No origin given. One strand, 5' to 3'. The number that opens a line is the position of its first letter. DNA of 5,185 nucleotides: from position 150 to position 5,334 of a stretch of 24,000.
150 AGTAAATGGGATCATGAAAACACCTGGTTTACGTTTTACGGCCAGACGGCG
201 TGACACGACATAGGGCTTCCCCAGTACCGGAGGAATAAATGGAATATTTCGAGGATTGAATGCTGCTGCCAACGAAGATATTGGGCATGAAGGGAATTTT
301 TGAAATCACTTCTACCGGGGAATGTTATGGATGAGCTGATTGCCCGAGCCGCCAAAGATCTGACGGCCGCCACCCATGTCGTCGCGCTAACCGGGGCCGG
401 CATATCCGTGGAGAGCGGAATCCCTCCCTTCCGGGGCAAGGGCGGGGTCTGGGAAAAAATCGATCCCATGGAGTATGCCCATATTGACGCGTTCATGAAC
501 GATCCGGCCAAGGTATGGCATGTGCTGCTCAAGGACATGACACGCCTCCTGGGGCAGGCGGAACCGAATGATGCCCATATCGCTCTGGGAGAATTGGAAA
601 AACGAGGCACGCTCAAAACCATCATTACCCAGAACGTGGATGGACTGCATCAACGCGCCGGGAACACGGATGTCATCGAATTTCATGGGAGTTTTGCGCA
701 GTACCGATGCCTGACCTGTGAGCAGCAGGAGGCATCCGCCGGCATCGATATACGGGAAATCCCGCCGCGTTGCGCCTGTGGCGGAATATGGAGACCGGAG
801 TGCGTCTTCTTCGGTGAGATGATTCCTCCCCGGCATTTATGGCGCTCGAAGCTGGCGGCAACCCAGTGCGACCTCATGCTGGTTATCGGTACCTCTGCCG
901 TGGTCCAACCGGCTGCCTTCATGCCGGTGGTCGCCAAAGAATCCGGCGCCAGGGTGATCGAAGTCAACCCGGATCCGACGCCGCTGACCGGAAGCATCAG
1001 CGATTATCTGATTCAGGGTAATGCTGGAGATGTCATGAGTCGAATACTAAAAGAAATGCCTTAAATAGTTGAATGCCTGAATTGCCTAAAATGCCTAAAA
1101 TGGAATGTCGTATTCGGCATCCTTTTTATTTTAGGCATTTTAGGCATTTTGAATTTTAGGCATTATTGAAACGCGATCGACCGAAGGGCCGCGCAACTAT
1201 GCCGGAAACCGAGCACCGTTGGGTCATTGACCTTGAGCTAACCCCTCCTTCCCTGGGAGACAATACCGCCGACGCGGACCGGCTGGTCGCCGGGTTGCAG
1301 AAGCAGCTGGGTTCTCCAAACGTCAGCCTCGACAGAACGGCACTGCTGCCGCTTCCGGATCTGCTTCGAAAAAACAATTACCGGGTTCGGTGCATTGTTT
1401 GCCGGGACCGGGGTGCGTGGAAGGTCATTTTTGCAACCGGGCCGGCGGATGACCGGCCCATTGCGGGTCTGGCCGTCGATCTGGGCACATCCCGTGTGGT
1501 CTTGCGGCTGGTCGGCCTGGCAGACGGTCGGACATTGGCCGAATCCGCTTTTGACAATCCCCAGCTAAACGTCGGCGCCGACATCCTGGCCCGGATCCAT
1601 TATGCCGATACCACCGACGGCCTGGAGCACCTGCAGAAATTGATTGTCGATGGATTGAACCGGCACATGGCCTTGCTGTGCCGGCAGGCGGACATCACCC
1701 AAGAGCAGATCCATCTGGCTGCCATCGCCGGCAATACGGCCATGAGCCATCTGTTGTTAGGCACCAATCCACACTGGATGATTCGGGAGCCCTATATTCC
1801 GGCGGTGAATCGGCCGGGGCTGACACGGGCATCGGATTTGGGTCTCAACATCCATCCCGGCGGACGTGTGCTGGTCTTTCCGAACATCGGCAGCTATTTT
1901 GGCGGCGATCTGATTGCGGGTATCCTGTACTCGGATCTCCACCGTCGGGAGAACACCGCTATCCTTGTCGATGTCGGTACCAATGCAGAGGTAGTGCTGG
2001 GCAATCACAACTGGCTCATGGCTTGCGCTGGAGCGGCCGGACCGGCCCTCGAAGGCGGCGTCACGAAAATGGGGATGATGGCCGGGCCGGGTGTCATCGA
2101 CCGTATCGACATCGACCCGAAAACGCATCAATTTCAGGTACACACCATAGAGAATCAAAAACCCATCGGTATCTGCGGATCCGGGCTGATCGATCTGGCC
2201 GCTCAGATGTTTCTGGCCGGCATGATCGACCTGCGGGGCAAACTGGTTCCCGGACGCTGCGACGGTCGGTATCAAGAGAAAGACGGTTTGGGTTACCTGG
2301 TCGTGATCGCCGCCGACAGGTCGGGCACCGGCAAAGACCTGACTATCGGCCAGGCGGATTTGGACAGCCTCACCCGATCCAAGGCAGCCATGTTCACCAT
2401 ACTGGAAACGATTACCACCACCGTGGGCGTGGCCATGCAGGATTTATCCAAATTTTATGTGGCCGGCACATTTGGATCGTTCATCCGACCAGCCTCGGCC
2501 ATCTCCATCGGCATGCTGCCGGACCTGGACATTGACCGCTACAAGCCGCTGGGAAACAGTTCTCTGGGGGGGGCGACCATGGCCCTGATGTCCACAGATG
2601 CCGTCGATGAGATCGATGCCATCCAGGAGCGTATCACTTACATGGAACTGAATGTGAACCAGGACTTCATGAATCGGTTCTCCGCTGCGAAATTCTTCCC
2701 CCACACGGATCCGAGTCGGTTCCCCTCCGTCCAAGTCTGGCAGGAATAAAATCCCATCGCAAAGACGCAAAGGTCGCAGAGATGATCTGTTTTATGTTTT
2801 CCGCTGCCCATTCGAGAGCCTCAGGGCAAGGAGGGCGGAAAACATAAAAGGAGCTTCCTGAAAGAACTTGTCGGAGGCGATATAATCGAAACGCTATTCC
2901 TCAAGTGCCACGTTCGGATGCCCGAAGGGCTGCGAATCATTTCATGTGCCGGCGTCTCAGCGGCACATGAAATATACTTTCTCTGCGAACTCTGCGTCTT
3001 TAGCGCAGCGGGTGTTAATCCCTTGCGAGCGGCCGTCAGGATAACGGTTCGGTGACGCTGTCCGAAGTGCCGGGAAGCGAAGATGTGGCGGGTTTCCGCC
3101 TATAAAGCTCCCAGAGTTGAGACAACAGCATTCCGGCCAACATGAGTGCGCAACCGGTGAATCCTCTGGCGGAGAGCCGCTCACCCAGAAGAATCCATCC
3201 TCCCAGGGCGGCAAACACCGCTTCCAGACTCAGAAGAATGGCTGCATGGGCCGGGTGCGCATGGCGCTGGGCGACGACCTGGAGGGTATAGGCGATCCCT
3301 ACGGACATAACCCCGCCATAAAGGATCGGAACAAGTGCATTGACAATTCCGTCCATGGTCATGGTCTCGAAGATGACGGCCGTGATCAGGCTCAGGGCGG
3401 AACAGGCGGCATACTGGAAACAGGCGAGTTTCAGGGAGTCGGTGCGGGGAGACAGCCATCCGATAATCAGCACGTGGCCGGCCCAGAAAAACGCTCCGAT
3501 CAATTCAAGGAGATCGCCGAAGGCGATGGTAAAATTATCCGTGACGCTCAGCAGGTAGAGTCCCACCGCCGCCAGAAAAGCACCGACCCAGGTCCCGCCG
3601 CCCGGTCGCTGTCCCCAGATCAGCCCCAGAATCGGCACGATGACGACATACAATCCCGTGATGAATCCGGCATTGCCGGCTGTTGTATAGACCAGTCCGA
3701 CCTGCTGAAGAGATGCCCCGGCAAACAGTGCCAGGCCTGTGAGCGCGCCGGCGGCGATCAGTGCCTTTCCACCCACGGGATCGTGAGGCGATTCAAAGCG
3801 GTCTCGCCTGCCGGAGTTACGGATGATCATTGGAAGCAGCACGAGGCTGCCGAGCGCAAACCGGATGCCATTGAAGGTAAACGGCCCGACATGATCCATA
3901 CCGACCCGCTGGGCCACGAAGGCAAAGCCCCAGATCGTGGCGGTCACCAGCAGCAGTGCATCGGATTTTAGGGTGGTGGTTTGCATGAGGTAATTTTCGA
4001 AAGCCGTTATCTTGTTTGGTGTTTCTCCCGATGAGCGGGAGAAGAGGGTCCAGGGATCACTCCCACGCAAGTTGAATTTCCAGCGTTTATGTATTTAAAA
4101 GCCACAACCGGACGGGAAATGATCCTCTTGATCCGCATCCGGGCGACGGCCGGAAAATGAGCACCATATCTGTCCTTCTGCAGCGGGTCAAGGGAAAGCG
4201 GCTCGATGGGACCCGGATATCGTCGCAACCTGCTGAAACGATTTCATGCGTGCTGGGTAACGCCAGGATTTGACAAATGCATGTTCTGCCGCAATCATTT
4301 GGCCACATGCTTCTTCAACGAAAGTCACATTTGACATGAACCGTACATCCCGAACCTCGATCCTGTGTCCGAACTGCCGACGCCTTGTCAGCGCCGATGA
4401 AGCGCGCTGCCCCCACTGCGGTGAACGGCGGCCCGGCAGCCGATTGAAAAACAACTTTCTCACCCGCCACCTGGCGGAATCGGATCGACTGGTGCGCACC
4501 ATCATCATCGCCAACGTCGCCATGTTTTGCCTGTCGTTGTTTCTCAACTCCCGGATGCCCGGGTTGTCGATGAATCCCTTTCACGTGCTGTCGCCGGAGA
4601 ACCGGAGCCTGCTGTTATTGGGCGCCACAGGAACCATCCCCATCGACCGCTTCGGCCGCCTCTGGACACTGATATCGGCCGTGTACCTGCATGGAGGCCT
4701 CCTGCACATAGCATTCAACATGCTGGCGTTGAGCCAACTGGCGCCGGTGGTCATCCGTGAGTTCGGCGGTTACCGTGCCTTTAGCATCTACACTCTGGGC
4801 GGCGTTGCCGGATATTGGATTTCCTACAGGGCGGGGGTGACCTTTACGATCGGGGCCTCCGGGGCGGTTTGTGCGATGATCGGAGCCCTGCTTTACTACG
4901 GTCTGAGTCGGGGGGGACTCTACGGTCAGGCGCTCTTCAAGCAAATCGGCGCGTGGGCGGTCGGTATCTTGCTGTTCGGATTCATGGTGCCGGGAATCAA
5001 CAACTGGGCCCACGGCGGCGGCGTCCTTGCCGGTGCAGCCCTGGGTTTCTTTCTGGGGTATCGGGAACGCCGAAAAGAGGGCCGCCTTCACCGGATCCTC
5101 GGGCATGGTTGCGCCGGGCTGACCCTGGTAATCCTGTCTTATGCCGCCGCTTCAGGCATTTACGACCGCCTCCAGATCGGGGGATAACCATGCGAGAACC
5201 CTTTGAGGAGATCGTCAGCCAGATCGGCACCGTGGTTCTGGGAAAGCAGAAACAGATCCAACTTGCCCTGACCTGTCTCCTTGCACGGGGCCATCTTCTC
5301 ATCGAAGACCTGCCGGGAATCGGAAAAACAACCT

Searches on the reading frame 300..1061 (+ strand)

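Call 22: search_protein_families(library=pfam, proteins=[window:300-1061:+], max_evalue=0.001)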
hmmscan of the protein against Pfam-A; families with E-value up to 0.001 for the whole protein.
window:300-1061:+ (254 aa): 2 families
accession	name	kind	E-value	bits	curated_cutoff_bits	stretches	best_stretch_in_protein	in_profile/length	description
PF02146.23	SIR2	-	1.1e-47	162.7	24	1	32-204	1-180/180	Sir2 family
PF00205.28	TPP_enzyme_M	-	0.0007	19.7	30.4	0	184-248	72-136/137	Thiamine pyrophosphate enzyme, central domain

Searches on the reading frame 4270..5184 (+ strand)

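Call 22: search_protein_families(library=pfam, proteins=[window:4270-5184:+], max_evalue=0.001)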
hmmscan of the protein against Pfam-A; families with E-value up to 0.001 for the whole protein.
window:4270-5184:+ (305 aa): 2 families
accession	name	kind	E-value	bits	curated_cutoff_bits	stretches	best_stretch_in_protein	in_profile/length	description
PF01694.28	Rhomboid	-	2e-23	83.6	22.6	1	130-264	3-142/143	Rhomboid domain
PF10571.15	UPF0547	-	0.00055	20.4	29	1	33-51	3-21/26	Uncharacterised protein family UPF0547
